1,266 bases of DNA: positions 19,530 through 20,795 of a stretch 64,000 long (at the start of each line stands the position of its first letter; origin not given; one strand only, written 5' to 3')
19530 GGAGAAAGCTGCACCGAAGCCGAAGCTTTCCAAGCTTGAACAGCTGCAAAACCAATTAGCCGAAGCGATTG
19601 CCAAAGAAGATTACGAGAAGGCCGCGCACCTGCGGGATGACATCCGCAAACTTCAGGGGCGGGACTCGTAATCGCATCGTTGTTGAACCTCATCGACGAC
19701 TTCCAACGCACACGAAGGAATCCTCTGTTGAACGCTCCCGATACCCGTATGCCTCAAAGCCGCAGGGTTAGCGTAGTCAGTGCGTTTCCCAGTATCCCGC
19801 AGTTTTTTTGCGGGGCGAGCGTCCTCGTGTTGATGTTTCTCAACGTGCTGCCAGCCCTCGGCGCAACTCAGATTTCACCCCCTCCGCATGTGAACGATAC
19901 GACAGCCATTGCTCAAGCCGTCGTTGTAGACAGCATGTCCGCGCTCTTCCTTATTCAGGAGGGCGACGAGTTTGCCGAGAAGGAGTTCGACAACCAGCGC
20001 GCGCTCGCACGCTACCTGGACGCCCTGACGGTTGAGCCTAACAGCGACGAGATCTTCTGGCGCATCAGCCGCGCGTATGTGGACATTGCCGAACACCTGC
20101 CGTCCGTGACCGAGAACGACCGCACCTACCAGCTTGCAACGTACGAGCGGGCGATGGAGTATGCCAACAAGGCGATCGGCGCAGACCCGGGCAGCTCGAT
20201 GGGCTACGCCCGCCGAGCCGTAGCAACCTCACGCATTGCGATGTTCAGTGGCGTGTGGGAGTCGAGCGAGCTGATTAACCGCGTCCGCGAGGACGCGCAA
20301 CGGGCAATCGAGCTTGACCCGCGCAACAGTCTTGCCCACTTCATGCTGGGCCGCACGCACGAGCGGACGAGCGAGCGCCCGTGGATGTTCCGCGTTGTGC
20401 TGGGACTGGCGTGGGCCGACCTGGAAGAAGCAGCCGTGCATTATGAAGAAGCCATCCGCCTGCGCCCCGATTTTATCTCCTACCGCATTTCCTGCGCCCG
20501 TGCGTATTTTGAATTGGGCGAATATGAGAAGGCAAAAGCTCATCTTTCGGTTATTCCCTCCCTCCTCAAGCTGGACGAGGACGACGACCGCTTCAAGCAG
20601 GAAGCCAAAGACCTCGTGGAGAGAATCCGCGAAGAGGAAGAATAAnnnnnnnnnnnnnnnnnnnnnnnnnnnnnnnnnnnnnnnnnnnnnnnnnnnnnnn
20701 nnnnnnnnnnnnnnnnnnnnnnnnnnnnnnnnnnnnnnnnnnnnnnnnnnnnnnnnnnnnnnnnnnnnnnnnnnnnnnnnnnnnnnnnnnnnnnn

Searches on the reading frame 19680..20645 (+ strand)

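Call 54: search_protein_families(library=pfam, proteins=[window:19680-20645:+], max_evalue=0.00001)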
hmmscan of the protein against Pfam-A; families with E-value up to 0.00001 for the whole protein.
window:19680-20645:+ (321 aa): 8 families
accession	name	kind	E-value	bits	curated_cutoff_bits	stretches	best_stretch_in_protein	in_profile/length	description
PF13414.12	TPR_11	-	5.2e-13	48.9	26.8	0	247-280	9-42/42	TPR repeat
PF21033.3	RMD1-3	-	2.4e-11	43.8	26.7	1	89-305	4-222/235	Regulator of microtubule dynamics protein 1-3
PF14559.12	TPR_19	-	3.4e-10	40.6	25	1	247-294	6-53/68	Tetratricopeptide repeat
PF13431.12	TPR_17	-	1.1e-09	38.3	24.4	0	207-229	3-25/34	Tetratricopeptide repeat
PF13181.12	TPR_8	-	7e-09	35.6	25.7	0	152-170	14-32/34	Tetratricopeptide repeat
PF00515.34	TPR_1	-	9e-09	35.2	27.8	0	247-265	16-34/34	Tetratricopeptide repeat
PF07719.23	TPR_2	-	3.4e-07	30.3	27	0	247-264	16-33/34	Tetratricopeptide repeat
PF13432.12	TPR_16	-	7.2e-06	26.8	32.7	0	247-285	12-50/65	Tetratricopeptide repeat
